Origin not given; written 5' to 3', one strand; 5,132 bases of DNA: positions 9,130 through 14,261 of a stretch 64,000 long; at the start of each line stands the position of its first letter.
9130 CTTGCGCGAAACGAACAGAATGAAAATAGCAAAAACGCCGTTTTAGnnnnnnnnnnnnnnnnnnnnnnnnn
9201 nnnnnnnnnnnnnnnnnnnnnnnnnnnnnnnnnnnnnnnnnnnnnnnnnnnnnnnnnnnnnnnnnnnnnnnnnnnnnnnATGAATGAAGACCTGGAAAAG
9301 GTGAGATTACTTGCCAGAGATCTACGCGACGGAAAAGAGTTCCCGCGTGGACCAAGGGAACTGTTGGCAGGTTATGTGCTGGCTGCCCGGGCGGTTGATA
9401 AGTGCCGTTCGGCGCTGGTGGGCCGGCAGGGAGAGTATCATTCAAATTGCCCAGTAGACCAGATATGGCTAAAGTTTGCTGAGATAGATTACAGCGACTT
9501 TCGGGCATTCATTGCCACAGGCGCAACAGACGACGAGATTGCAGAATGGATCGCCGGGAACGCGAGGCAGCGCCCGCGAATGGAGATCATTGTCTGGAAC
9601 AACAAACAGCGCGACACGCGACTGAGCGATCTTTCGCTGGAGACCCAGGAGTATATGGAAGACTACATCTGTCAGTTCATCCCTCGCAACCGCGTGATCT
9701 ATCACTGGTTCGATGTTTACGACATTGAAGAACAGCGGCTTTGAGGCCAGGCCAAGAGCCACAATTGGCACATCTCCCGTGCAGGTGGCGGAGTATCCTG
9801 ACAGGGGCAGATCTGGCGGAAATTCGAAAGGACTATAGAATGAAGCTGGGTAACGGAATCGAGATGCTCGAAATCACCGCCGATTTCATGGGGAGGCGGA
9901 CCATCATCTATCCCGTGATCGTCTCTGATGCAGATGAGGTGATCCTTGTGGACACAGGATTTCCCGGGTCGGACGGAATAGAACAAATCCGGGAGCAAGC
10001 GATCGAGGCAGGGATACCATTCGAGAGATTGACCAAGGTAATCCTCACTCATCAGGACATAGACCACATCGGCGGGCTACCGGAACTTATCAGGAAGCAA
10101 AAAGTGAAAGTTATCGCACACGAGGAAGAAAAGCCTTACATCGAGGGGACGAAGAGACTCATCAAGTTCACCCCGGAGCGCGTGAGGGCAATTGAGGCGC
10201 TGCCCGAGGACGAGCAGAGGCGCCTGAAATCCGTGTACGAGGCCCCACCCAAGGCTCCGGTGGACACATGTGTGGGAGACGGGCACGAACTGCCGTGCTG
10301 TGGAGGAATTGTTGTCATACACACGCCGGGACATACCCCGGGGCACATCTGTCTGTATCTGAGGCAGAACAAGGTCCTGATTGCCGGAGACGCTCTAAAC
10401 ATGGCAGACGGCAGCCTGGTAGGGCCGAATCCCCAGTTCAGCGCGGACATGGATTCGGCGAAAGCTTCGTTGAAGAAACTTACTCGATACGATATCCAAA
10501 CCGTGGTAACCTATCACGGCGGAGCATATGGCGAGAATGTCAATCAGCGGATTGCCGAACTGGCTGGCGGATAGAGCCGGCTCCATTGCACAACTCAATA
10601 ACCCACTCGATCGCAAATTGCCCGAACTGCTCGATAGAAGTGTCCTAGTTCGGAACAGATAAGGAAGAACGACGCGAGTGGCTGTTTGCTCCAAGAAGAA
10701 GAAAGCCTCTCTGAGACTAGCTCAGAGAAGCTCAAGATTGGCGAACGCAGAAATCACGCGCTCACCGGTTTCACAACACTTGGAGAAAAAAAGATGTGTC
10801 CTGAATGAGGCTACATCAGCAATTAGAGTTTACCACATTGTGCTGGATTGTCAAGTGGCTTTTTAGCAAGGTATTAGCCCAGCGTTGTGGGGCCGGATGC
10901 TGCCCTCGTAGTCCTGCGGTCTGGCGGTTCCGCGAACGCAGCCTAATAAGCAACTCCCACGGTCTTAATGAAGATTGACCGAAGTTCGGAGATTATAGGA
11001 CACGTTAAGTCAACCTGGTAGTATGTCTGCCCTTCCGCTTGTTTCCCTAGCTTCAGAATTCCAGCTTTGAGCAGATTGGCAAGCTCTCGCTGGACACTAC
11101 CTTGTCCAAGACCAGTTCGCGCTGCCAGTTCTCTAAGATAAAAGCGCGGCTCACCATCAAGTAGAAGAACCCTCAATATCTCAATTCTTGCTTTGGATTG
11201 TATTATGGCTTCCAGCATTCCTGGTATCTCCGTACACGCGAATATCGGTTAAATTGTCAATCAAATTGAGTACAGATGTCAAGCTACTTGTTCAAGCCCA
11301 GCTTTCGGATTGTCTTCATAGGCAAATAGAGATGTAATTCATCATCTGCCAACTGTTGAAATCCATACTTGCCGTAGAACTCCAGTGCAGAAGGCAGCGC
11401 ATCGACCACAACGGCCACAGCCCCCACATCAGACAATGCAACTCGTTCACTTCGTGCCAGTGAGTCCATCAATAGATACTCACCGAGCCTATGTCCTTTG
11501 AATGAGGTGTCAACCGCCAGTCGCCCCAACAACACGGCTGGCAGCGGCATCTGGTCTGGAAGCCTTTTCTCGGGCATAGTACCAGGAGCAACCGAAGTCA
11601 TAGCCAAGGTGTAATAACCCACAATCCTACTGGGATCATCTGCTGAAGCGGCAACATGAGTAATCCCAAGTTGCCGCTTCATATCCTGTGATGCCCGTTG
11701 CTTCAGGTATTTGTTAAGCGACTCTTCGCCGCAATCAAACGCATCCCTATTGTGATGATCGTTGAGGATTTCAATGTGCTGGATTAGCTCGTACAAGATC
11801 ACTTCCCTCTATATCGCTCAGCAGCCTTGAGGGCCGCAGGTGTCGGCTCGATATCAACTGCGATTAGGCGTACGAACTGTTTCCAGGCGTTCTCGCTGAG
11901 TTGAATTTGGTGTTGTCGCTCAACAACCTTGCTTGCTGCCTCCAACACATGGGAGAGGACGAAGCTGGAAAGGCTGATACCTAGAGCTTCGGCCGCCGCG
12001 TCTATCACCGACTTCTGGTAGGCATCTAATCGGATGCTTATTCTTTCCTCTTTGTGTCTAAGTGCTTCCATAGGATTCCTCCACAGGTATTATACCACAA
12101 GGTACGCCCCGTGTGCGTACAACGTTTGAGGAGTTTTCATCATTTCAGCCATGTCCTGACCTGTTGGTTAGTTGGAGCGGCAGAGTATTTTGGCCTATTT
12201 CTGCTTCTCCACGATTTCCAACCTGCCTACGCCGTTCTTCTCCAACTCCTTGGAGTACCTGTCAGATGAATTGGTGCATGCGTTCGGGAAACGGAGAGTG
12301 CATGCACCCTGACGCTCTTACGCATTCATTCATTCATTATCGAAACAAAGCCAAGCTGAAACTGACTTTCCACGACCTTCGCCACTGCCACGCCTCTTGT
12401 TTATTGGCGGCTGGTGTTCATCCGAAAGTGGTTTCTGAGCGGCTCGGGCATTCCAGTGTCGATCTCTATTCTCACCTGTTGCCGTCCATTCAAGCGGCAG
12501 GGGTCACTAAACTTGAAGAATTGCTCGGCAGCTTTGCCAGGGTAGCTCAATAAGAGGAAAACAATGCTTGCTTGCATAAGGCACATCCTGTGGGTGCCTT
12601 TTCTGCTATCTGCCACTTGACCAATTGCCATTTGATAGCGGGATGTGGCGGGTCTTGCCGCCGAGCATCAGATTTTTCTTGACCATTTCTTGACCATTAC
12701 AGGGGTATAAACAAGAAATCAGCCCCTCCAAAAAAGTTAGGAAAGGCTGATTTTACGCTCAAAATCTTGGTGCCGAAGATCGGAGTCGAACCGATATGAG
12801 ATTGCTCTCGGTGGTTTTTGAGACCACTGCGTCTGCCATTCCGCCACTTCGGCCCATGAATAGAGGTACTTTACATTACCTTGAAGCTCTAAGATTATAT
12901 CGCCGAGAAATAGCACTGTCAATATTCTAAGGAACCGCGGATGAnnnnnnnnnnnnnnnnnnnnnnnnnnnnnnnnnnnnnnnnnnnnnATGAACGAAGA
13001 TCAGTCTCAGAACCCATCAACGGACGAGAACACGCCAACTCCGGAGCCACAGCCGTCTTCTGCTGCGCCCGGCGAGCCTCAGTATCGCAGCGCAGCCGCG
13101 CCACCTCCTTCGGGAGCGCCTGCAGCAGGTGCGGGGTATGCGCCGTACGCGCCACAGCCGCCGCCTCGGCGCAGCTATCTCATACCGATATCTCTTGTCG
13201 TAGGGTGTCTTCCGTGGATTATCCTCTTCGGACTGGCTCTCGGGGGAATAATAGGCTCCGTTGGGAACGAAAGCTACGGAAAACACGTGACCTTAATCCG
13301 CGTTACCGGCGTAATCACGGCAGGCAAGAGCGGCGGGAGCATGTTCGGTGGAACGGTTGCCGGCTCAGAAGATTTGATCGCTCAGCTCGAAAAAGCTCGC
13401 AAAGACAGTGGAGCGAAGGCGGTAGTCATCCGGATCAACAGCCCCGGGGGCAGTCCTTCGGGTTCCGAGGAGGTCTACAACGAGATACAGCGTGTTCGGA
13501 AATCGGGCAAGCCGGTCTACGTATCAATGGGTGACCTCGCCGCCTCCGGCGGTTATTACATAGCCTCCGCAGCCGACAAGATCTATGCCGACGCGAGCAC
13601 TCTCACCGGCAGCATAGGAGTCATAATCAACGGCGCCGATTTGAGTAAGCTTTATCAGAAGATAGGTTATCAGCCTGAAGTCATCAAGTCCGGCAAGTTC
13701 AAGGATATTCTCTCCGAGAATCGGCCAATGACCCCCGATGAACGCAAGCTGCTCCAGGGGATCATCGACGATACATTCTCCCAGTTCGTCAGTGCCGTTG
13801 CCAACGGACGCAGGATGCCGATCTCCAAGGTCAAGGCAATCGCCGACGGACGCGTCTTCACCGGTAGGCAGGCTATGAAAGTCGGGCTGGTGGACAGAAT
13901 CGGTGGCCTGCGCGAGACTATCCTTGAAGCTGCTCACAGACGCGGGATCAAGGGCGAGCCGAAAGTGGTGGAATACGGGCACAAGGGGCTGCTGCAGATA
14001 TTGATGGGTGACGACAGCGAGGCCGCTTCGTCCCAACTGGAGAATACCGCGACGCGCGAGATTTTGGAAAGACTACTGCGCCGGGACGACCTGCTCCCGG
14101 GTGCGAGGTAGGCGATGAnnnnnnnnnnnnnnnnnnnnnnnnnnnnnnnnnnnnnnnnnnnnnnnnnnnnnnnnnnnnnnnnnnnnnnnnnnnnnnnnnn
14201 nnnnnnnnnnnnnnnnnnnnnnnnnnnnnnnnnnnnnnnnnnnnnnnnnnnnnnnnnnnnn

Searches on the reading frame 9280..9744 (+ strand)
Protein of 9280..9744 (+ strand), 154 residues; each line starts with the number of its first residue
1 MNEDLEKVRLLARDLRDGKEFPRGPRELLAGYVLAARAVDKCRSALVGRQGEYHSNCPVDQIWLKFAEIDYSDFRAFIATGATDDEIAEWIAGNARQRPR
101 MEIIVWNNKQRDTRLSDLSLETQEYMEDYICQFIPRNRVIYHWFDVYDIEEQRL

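Call 14: find_encoding_contigs(protein=window:9280-9744:+, flank=10000, max_places=6)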
Protein window:9280-9744:+ (154 aa): 2 contigs read that carry it; 2 places shown.
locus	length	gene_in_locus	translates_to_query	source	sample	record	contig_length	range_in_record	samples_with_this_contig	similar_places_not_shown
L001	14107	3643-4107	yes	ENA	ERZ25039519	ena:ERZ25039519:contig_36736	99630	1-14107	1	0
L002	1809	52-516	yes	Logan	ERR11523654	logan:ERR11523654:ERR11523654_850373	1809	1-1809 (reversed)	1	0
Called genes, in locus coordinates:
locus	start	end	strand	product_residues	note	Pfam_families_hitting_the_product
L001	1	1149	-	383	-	?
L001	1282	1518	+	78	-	-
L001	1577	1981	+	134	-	PF04055:Radical_SAM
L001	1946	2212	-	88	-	-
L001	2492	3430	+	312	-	PF01515:PTA_PTB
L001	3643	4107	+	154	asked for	PF16798:DUF5069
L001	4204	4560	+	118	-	PF23023:Anti-Pycsar_Apyc1 (faint), PF00753:Lactamase_B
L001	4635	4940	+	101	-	PF00753:Lactamase_B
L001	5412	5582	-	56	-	-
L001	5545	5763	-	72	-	-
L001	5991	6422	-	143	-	PF21983:NikA-like (faint), PF08681:TacA1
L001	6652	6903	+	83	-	PF00589:Phage_integrase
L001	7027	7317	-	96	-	-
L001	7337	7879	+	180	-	-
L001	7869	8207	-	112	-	-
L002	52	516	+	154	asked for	PF16798:DUF5069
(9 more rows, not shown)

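Call 15: search_protein_families(library=pfam, proteins=[window:9280-9744:+])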
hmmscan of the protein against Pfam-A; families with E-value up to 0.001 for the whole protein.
window:9280-9744:+ (154 aa): 1 family
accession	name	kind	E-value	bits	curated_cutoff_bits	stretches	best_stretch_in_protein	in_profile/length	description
PF16798.10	DUF5069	-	3.1e-35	121.7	27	1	19-153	1-133/133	Domain of unknown function (DUF5069)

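Call 23: find_homologous_proteins(query=window:9280-9744:+, max_evalue=1e-10)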
Query window:9280-9744:+ (154 aa): 1203 proteins with E <= 1e-10 among 1353 candidates; the best 120 are listed.
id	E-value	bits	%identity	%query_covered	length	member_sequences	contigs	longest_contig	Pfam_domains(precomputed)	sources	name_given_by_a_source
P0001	2.6e-100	351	100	100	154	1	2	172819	PF16798.11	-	-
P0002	2.8e-83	295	81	100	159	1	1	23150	PF16798.11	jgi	jgi:hypothetical protein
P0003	2.0e-82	292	81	100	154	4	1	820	PF16798.11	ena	-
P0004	2.2e-82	292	82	100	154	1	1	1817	PF16798.11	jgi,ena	jgi:hypothetical protein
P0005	9.2e-82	290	81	100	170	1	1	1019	PF16798.11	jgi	jgi:hypothetical protein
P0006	8.0e-80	284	79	100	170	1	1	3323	PF16798.11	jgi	jgi:Domain of unknown function (DUF5069)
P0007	1.3e-79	283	78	100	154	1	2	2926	PF16798.11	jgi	jgi:hypothetical protein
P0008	1.6e-79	283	79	100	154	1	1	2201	PF16798.11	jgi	jgi:hypothetical protein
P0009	1.7e-79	283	82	100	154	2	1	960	PF16798.11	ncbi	-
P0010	1.8e-79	283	77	100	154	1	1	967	PF16798.11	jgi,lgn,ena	-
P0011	2.1e-79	283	79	100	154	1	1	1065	PF16798.11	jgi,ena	-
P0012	3.1e-79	282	77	100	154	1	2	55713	PF16798.11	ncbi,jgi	jgi:hypothetical protein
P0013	4.3e-79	282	78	99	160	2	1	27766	PF16798.11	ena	-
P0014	8.0e-79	281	79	100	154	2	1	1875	PF16798.11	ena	-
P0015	8.0e-79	281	77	100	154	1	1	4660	PF16798.11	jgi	jgi:hypothetical protein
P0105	1.8e-75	270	77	100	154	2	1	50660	PF16798.11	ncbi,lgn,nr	ncbi:MAG: DUF5069 domain-containing protein [Armatimonadetes bacterium]|nr:DUF5069 domain-containing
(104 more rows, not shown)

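Call 25: find_encoding_contigs(protein=P0002, flank=10000, max_places=3)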
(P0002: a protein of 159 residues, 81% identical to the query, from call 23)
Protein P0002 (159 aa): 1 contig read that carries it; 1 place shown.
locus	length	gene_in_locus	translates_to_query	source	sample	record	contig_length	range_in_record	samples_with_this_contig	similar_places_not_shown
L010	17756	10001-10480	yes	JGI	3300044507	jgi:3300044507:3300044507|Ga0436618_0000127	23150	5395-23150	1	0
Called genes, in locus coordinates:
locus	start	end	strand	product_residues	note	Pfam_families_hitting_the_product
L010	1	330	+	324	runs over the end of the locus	PF01408:GFO_IDH_MocA, PF02894:GFO_IDH_MocA_C, PF22725:GFO_IDH_MocA_C3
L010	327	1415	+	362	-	PF01041:DegT_DnrJ_EryC1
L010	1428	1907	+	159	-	-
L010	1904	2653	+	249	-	PF00535:Glycos_transf_2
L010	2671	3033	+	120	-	PF07578:LAB_N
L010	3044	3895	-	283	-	PF03279:Lip_A_acyltrans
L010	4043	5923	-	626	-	PF11893:DUF3413, PF00884:Sulfatase, PF01663:Phosphodiest (faint), PF02995:DUF229 (weak)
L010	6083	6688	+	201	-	PF01467:CTP_transf_like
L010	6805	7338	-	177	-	-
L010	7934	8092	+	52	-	-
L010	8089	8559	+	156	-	-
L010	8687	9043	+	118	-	PF02410:RsfS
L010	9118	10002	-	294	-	PF13646:HEAT_2, PF03130:HEAT_PBS (faint)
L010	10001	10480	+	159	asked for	PF16798:DUF5069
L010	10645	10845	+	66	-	PF22677:Ble-like_N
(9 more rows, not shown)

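Call 26: find_encoding_contigs(protein=P0105, flank=10000, max_places=3)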
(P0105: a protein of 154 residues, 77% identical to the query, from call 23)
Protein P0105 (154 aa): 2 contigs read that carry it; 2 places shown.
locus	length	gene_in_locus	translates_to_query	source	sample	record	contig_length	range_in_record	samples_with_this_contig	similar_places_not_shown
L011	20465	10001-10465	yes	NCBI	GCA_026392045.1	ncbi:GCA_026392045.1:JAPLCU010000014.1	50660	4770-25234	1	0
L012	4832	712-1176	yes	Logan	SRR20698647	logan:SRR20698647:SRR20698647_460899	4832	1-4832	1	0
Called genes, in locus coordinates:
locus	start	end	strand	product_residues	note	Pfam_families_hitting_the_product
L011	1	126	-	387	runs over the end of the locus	PF02670:DXP_reductoisom, PF08436:DXP_redisom_C, PF13288:DXPR_C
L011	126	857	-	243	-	PF01255:Prenyltransf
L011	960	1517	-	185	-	PF01765:RRF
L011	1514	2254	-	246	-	PF00696:AA_kinase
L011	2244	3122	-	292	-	PF00889:EF_TS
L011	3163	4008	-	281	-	PF00318:Ribosomal_S2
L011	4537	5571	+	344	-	PF01408:GFO_IDH_MocA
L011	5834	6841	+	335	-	PF08240:ADH_N, PF00107:ADH_zinc_N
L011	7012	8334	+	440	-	PF13026:DUF3887, PF01738:DLH (weak), PF20434:BD-FAE (weak), PF12146:Hydrolase_4, PF12697:Abhydrolase_6, PF20408:Abhydrolase_11 (faint), PF00326:Peptidase_S9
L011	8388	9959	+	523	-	PF03629:SASA (weak)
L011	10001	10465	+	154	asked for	PF16798:DUF5069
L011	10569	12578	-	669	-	PF04851:ResIII (faint), PF00270:DEAD (faint), PF06733:DEAD_2, PF13307:Helicase_C_2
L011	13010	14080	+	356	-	PF00483:NTP_transferase, PF12804:NTP_transf_3 (weak), PF22640:ManC_GMP_beta-helix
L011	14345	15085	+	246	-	PF13555:AAA_29 (weak), PF00005:ABC_tran, PF02463:SMC_N (faint), PF13304:AAA_21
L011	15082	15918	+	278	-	PF01061:ABC2_membrane, PF12698:ABC2_membrane_3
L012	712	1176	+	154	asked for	PF16798:DUF5069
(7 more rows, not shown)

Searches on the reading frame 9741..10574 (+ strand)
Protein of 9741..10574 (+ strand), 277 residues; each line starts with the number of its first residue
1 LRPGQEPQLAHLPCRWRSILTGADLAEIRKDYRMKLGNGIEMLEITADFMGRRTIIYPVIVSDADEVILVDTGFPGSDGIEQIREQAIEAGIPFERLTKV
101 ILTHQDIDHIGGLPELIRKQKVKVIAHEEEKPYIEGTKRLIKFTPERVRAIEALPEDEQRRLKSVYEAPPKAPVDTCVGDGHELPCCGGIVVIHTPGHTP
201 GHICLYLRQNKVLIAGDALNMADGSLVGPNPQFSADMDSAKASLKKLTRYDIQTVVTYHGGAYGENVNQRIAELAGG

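Call 78: search_protein_families(library=pfam, proteins=[window:9741-10574:+], max_evalue=0.001)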
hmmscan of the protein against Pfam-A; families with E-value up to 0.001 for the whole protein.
window:9741-10574:+ (277 aa): 3 families
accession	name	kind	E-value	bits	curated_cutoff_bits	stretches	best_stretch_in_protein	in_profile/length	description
PF00753.33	Lactamase_B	-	1.9e-31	109.9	22.7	1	60-259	10-196/196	Metallo-beta-lactamase superfamily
PF19583.5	ODP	-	1.4e-08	35.3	27.2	1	59-219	6-137/194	ODP family beta lactamase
PF12706.13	Lactamase_B_2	-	3.6e-07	30.4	27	1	68-162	3-98/200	Beta-lactamase superfamily domain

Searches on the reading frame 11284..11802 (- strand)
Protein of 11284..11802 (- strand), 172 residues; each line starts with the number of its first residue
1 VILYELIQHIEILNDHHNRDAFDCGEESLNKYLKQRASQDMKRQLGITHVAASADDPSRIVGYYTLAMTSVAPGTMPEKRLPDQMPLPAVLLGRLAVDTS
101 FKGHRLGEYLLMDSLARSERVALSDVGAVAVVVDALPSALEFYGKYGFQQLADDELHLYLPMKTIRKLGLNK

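Call 78: search_protein_families(library=pfam, proteins=[window:11284-11802:-], max_evalue=0.001)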
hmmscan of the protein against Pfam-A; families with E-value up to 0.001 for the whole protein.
window:11284-11802:- (172 aa): 2 families
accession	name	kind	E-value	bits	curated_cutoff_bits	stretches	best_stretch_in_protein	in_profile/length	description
PF13673.13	Acetyltransf_10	-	1.1e-06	29.1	23.6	1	23-153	4-111/128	Acetyltransferase (GNAT) domain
PF13508.13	Acetyltransf_7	-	0.00015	22.5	27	1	58-150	12-84/84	Acetyltransferase (GNAT) domain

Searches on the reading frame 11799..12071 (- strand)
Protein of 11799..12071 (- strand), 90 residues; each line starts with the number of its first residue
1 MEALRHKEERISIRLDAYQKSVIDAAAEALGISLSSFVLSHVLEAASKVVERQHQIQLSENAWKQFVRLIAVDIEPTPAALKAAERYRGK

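Call 97: search_protein_families(library=pfam, proteins=[window:11799-12071:-], max_evalue=0.001)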
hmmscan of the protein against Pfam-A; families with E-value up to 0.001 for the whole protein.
window:11799-12071:- (90 aa): 2 families
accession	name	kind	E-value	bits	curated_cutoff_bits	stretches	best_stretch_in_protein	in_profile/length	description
PF08681.18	TacA1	-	3.9e-20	72.1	21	1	10-88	1-79/80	Antitoxin TacA 1-like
PF21983.2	NikA-like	-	1.7e-05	25.3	27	1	5-53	1-49/72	Mobilization protein NikA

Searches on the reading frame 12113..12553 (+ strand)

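Call 78: search_protein_families(library=pfam, proteins=[window:12113-12553:+], max_evalue=0.001)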
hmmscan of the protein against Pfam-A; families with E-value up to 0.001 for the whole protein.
window:12113-12553:+ (146 aa): 1 family
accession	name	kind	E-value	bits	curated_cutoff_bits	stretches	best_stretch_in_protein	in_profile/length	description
PF00589.27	Phage_integrase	-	5.3e-09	36.5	27.1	1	53-117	94-160/172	Phage integrase family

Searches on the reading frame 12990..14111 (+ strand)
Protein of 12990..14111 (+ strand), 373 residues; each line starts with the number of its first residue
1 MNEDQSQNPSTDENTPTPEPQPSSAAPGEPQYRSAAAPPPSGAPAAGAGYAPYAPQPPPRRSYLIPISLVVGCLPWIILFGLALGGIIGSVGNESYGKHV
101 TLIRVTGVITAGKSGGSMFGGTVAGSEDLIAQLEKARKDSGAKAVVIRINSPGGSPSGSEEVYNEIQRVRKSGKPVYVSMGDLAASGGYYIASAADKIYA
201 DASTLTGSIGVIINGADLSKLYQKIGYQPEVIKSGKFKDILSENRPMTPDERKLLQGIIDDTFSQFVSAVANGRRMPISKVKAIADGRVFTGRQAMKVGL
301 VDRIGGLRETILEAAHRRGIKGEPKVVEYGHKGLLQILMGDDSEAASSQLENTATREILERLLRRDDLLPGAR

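Call 15: search_protein_families(library=pfam, proteins=[window:12990-14111:+])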
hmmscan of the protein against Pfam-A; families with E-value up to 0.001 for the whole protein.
window:12990-14111:+ (373 aa): 3 families
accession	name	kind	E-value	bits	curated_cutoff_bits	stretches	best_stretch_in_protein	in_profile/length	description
PF01343.23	Peptidase_S49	-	4.7e-52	176.5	24.9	1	170-320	3-153/154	Peptidase family S49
PF00574.28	CLP_protease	-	3.2e-07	30.8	20.2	1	126-197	30-98/182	Clp protease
PF25145.1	NfeD1b_N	-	1.1e-05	25.6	40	1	135-212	25-98/189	NfeD1b, N-terminal domain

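Call 76: find_encoding_contigs(protein=window:12990-14111:+, flank=3000, max_places=10)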
Protein window:12990-14111:+ (373 aa): no gene with exactly this product is on record in the collection.
